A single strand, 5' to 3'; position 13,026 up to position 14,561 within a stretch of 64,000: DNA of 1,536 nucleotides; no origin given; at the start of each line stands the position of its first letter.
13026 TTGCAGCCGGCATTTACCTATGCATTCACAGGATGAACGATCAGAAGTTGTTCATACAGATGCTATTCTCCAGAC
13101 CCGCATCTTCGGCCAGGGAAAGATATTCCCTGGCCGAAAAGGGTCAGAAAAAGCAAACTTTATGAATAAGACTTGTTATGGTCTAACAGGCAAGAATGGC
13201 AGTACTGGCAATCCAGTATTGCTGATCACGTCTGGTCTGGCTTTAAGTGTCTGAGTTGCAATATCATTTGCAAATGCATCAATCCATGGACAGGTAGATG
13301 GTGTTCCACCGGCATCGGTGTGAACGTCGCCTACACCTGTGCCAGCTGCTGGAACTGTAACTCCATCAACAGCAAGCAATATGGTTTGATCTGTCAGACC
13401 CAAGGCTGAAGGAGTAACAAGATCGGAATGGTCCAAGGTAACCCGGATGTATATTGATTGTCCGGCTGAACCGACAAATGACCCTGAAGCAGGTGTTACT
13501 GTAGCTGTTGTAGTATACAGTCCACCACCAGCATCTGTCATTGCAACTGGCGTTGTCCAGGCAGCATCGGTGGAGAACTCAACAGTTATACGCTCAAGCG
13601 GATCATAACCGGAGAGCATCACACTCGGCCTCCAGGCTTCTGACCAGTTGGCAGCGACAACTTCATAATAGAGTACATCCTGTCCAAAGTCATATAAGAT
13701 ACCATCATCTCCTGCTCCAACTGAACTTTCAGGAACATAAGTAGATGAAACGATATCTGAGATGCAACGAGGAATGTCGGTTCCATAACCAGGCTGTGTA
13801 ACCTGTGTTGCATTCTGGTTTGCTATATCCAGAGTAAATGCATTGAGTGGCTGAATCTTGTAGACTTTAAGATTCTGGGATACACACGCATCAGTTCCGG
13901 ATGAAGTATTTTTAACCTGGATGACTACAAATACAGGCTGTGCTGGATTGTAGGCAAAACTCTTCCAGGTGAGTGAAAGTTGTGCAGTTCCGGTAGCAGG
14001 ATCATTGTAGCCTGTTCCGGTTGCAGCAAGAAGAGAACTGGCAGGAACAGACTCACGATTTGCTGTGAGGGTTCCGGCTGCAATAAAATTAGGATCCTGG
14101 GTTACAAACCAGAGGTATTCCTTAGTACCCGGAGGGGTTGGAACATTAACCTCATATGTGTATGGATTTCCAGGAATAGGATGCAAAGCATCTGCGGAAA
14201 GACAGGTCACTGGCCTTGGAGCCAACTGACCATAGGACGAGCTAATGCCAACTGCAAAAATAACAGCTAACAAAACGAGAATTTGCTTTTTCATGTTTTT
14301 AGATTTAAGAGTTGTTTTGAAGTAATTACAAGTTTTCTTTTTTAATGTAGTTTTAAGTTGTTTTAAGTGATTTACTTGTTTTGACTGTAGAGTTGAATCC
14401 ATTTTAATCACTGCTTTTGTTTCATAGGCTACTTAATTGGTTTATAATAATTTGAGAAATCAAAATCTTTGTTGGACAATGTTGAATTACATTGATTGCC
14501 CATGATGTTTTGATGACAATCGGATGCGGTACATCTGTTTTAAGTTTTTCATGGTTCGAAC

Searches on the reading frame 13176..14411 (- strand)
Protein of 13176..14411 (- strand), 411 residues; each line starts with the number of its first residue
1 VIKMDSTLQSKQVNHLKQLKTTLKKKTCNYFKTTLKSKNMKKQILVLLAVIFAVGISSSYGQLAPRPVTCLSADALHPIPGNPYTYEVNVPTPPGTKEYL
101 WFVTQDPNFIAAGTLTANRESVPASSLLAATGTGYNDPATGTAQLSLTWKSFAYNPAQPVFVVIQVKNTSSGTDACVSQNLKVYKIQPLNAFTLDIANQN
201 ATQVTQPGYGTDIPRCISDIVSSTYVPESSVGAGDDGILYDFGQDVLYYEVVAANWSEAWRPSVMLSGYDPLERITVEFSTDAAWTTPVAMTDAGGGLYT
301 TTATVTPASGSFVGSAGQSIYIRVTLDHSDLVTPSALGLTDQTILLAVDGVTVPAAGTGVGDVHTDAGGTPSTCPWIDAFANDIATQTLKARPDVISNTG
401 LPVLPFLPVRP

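Call 7: search_protein_families(library=pfam, proteins=[window:13176-14411:-], max_evalue=0.01)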
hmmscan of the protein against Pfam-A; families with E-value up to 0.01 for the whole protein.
window:13176-14411:- (411 aa): 0 families

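Call 16: find_related_loci(query=window:13176-14294:-, collection=genome_contigs, flank=6000)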
Query window:13176-14294:- (372 aa) in genome_contigs; peptide patterns used: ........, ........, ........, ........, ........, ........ (x = any residue, [..] = any of these).
166 stretches matched a pattern; 8 encode a relative of the query (tblastn E <= 1e-3); 8 distinct loci.
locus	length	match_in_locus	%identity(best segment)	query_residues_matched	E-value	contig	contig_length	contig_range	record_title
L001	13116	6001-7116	83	1-372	0e+0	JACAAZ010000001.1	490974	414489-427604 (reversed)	MAG: Bacteroidetes bacterium isolate Cfx3-02 MAG02_1, whole genome shotgun sequence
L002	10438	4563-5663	59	1-369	4e-135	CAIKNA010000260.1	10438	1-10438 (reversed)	MAG: uncultured Bacteroidales bacterium isolate AlinenLipids_bin-7146 genome assembly, contig: bin-7146:260/409, whole g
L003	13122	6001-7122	57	1-372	6e-134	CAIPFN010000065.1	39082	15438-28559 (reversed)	MAG: uncultured Bacteroidales bacterium isolate MJ-time_bin-7144 genome assembly, contig: bin-7144:065/392, whole genome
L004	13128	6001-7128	53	1-372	3e-113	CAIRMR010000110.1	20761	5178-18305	MAG: uncultured Bacteroidales bacterium isolate Loclat_bin-01022 genome assembly, contig: bin-01022:110/223, whole genom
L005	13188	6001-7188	46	1-372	1e-86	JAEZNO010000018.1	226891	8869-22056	MAG: Bacteroidetes bacterium isolate OH_CFB_158 k127_52160, whole genome shotgun sequence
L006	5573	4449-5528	42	1-372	4e-74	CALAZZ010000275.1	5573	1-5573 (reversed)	MAG TPA_asm: uncultured Bacteroidales bacterium isolate SRR7299214_bin.157_CONCOCT_v1.1_MAG genome assembly, contig: ERZ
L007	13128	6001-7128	35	1-372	5e-58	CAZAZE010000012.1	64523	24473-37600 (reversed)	MAG TPA_asm: uncultured Bacteroidales bacterium isolate SRP278314_co2_178 genome assembly, contig: NODE_723_length_64523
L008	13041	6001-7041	40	1-356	6e-53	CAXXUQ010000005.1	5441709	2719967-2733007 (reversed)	MAG: Prolixibacteraceae bacterium isolate 1ed242f1-85e3-4976-bbe6-76cf3140e050 genome assembly, contig: contig_5, whole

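Call 28: search_protein_families(library=pfam, proteins=[L003:8125-8796:+, L004:8049-8678:+, L005:8021-8572:+, L008:8572-9252:+, L001:7660-8037:-], max_evalue=0.01)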
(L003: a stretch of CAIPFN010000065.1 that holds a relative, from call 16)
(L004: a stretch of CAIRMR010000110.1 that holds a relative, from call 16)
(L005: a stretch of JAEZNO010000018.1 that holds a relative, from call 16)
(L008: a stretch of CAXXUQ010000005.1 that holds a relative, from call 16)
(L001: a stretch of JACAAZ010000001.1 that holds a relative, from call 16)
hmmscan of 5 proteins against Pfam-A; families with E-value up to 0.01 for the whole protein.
L003:8125-8796:+ (223 aa): 0 families

L004:8049-8678:+ (209 aa): 0 families

L005:8021-8572:+ (183 aa): 0 families

L008:8572-9252:+ (226 aa): 1 family
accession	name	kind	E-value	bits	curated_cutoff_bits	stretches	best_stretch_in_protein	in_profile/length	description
PF16055.10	DUF4798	-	0.0085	16.5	27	0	123-155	15-47/100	Domain of unknown function (DUF4798)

L001:7660-8037:- (125 aa): 0 families

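Call 29: search_protein_families(library=ncbifam, proteins=[window:13176-14294:-, L003:8125-8796:+, L004:8049-8678:+, L008:8572-9252:+], max_evalue=0.01)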
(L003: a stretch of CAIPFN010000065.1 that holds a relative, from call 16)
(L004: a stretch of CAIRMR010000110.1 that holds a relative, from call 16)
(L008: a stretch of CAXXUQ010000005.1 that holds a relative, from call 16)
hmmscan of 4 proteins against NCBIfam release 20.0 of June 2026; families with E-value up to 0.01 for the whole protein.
window:13176-14294:- (372 aa): 0 families

L003:8125-8796:+ (223 aa): 0 families

L004:8049-8678:+ (209 aa): 0 families

L008:8572-9252:+ (226 aa): 1 family
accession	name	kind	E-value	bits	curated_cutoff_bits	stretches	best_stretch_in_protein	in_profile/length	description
NF047646.1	REP_Tyr_transpos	equivalog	1.6e-17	63.8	80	2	110-175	81-146/146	REP-associated tyrosine transposase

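Call 30: find_related_loci(query=window:13176-14294:-, collection=metagenome_contigs, flank=4000)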
Query window:13176-14294:- (372 aa) in metagenome_contigs; peptide patterns used: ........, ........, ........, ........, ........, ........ (x = any residue, [..] = any of these).
243 stretches matched a pattern; 4 encode a relative of the query (tblastn E <= 1e-3); 4 distinct loci.
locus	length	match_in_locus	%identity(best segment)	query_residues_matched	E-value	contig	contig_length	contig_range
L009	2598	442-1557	100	1-372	0e+0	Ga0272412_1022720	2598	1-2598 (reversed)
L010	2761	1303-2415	46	1-372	1e-95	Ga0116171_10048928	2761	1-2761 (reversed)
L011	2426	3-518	81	201-372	5e-87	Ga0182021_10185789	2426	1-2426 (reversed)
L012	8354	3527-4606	42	1-372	9e-74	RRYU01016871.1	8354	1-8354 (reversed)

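Call 36: find_homologous_proteins(query=window:13176-14294:-, max_evalue=1e-10)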
Query window:13176-14294:- (372 aa): 334 proteins with E <= 1e-10 among 8000 candidates; the best 120 are listed.
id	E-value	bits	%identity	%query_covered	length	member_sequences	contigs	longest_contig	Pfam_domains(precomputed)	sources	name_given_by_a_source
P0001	5.9e-235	797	96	100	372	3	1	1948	-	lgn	-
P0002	2.4e-209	713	83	100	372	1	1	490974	-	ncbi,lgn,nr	ncbi:MAG: hypothetical protein HXX13_01765 [Bacteroidetes bacterium]|nr:hypothetical protein [Bacter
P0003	3.2e-209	712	83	100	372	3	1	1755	-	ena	-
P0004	3.4e-142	492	64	100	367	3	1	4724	-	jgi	jgi:hypothetical protein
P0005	5.2e-140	485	62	100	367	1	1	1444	-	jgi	jgi:hypothetical protein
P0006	3.6e-137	475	61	100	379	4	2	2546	-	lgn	-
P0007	1.4e-136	473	61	100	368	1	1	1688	-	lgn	-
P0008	1.8e-135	470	62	100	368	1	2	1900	-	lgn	-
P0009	1.4e-132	460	59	99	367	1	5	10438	-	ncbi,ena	-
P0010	1.3e-131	457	58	100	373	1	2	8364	-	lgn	-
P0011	3.5e-131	456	59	100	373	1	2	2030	-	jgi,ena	-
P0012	8.6e-130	451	60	98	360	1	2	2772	-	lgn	-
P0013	1.1e-129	451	59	100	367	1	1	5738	-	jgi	-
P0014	3.5e-129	449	58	100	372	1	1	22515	-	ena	-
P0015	6.8e-129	448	58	100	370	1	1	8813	-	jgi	jgi:hypothetical protein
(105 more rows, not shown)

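Call 37: find_encoding_contigs(protein=P0001, flank=4000, max_places=4)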
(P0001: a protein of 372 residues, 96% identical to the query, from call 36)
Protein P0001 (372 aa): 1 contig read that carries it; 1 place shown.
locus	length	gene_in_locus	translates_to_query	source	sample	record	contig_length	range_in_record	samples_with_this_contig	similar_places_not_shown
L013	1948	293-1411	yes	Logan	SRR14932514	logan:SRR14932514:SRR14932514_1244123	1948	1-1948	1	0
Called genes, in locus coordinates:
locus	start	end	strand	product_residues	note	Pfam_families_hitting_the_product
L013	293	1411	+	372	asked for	-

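Call 38: find_encoding_contigs(protein=P0003, flank=4000, max_places=4)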
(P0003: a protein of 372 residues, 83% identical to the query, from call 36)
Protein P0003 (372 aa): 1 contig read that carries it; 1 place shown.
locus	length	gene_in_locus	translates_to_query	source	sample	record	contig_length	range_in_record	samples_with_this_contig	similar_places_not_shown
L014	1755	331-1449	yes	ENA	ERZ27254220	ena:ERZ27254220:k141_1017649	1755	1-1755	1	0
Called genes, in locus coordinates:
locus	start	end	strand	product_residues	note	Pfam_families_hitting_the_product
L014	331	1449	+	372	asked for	-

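Call 39: find_encoding_contigs(protein=P0004, flank=4000, max_places=4)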
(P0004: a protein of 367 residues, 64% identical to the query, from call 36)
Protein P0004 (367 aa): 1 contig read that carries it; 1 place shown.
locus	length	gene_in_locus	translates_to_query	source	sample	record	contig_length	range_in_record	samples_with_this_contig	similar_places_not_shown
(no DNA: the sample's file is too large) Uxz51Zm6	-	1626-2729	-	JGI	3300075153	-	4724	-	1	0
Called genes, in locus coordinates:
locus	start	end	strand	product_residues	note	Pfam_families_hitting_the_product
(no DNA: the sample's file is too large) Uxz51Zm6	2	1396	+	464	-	?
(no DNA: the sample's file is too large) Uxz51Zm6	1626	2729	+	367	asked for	-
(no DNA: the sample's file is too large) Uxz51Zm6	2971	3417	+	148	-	-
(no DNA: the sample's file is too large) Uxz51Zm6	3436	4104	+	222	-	-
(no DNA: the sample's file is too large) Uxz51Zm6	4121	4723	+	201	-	?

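Call 103: predict_structure(alignment_id=A9)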
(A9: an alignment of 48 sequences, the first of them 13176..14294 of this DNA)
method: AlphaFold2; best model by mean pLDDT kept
length: 372 residues; sequences in the alignment: 48
mean_pLDDT: 85.2   pTM: 0.76
mean pLDDT of the five models: 85.2, 84.1, 83.8, 81.9, 81.5
residues with pLDDT >= 90: 191; 70-90: 124; 50-70: 51; < 50: 6
segments of 3 or more residues with pLDDT < 50: 17-20
pLDDT, mean of each block of 10 residues (from residue 1): 78 57 68 61 87 86 95 92 90 94 94 79 93 71 86 87 89 91 91 82 94 89 97 93 95 97 95 85 94 73 96 85 68 68 94 86 72 74
secondary structure, 60 per line:
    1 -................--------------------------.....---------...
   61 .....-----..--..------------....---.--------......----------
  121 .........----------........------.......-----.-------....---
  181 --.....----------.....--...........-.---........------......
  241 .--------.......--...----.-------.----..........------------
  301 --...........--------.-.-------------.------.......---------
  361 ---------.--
elements in order: H2-17 E44-48 E58-65 E89-92 E105-110 E121-129 E140-147 E154-160 E174-177 E183-187 E198-202 E205-215 E221-228 E235-241 E250-256 E259-261 E279-288 E303-313 E345-351

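Call 105: fold_search(model_id=the predicted structure, library=pdb)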
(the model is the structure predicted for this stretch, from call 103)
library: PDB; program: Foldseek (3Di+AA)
matches with E <= 10: 979; with E <= 0.001: 16
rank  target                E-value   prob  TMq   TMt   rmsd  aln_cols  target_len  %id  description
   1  5afo_A                2.7e-05  0.99  0.28  0.30  14.4       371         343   13  Long Polar Fimbriae adhesin LpfD from the adherent invasive E. coli strain LF82 (released 2015-08-05)
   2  1r17_A                1.3e-04  0.72  0.16  0.18  25.8       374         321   10  Crystal Structure Analysis of S.epidermidis adhesin SdrG binding to Fibrinogen (adhesin-ligand complex) (released 2003-10-28)
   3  9lpk_B                1.4e-04  0.96  0.21  0.14  13.6       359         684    6  Structure of human PADI6-UHRF1-UBE2D3 complex (released 2026-01-28)
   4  4f20_A                1.6e-04  0.69  0.16  0.18  27.4       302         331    7  Crystal structures reveal the multi-ligand binding mechanism of the Staphylococcus aureus ClfB (released 2012-08-08)
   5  4n2g                  2.6e-04  0.80  0.18  0.12  15.4       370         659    8  Crystal structure of Protein Arginine Deiminase 2 (D169A, 10 mM Ca2+) (released 2015-02-04)
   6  9fmn_B                2.7e-04  0.99  0.24  0.15  12.1       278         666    8  Structure of Human PADI6 (released 2024-10-02)
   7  3f83                  3.4e-04  0.99  0.30  0.23  13.2       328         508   12  Structure of fusion complex of the minor pilin CfaE and major pilin CfaB of CFA/I pili from ETEC E. coli (released 2009-08-11)
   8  3f84_B                3.6e-04  0.98  0.30  0.35  16.2       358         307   12  Structure of fusion complex of major pilin CfaB and major pilin CfaB of CFA/I pilus from ETEC E. coli (released 2009-08-11)
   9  9lpk_C                3.6e-04  0.92  0.21  0.14  13.8       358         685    6  Structure of human PADI6-UHRF1-UBE2D3 complex (released 2026-01-28)
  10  1r17_B                4.8e-04  0.57  0.16  0.18  25.1       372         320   10  Crystal Structure Analysis of S.epidermidis adhesin SdrG binding to Fibrinogen (adhesin-ligand complex) (released 2003-10-28)
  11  2ral_A                5.6e-04  0.82  0.20  0.22  24.6       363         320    9  Crystal Structure Analysis of double cysteine mutant of S.epidermidis adhesin SdrG: Evidence for the Dock,Lock and Lat (released 2007-11-06)
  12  4f1z_A                7.0e-04  0.57  0.18  0.19  26.9       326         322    7  Crystal structures reveal the multi-ligand binding mechanism of the Staphylococcus aureus ClfB (released 2012-08-08)
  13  4o02_A                9.2e-04  0.96  0.31  0.15  13.5       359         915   11  AlphaVBeta3 integrin in complex with monoclonal antibody FAB fragment. (released 2014-04-02)
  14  3rpk_A                9.2e-04  0.82  0.21  0.15  17.6       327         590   11  Structure of the Full-Length Major Pilin RrgB from Streptococcus pneumoniae (released 2011-06-15)
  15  1r19_C                9.2e-04  0.80  0.21  0.25  24.0       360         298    8  Crystal Structure Analysis of S.epidermidis adhesin SdrG binding to Fibrinogen (Apo structure) (released 2003-10-28)
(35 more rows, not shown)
